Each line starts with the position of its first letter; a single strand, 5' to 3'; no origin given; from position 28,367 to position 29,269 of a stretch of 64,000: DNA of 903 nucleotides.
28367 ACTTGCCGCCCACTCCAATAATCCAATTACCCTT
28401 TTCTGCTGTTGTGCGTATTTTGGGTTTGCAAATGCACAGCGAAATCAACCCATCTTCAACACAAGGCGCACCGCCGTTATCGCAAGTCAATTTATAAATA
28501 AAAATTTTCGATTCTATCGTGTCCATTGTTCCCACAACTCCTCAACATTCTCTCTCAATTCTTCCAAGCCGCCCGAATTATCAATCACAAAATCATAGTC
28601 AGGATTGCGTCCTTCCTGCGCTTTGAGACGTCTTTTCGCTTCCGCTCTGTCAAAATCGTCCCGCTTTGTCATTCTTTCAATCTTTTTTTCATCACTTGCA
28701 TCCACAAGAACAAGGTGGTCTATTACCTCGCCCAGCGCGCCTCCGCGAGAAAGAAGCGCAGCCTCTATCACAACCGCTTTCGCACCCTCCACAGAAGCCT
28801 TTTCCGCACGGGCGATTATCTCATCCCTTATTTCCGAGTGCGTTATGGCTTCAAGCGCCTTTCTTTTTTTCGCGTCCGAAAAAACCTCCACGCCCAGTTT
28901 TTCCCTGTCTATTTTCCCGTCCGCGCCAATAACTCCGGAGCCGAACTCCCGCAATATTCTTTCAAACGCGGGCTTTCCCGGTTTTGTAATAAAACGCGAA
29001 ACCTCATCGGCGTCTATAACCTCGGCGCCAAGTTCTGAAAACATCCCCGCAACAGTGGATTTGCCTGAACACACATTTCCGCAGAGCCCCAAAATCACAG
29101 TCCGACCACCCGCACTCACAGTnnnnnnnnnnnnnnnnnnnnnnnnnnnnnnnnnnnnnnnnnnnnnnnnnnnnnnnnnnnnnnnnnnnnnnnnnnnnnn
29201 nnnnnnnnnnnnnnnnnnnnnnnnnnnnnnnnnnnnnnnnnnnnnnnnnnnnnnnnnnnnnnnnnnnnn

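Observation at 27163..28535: Pair of adjacent paralogous Cys-containing proteins of unknown family in operon with coaE, next to the TA module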

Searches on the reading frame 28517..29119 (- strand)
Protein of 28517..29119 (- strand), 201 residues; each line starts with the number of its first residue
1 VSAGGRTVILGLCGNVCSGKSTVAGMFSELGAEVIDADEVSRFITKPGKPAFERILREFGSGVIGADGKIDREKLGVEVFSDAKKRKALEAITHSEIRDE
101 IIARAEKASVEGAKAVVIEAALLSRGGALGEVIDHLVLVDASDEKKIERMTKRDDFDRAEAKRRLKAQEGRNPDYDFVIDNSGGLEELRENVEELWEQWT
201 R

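Call 4: search_protein_families(library=pfam, proteins=[window:28517-29119:-], max_evalue=1)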
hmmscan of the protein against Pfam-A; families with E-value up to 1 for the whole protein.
window:28517-29119:- (201 aa): 7 families
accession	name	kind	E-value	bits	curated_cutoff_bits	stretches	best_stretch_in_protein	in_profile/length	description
PF01121.26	CoaE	-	2.9e-41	141.6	27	1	9-186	2-179/180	Dephospho-CoA kinase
PF13238.12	AAA_18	-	0.0001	23.2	29.4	1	11-156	2-114/128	AAA domain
PF13671.12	AAA_33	-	0.00066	20.4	27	1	12-126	4-83/143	AAA domain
PF00485.24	PRK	-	0.018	15.3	22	1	9-179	1-176/196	Phosphoribulokinase / Uridine kinase family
PF13521.12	AAA_28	-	0.06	14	27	1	13-57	5-48/164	AAA domain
PF13189.12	Cytidylate_kin2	-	0.12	13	28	1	81-172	70-150/176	Cytidylate kinase-like family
PF01712.25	dNK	-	0.2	11.8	27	0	14-43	5-34/203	Deoxynucleoside kinase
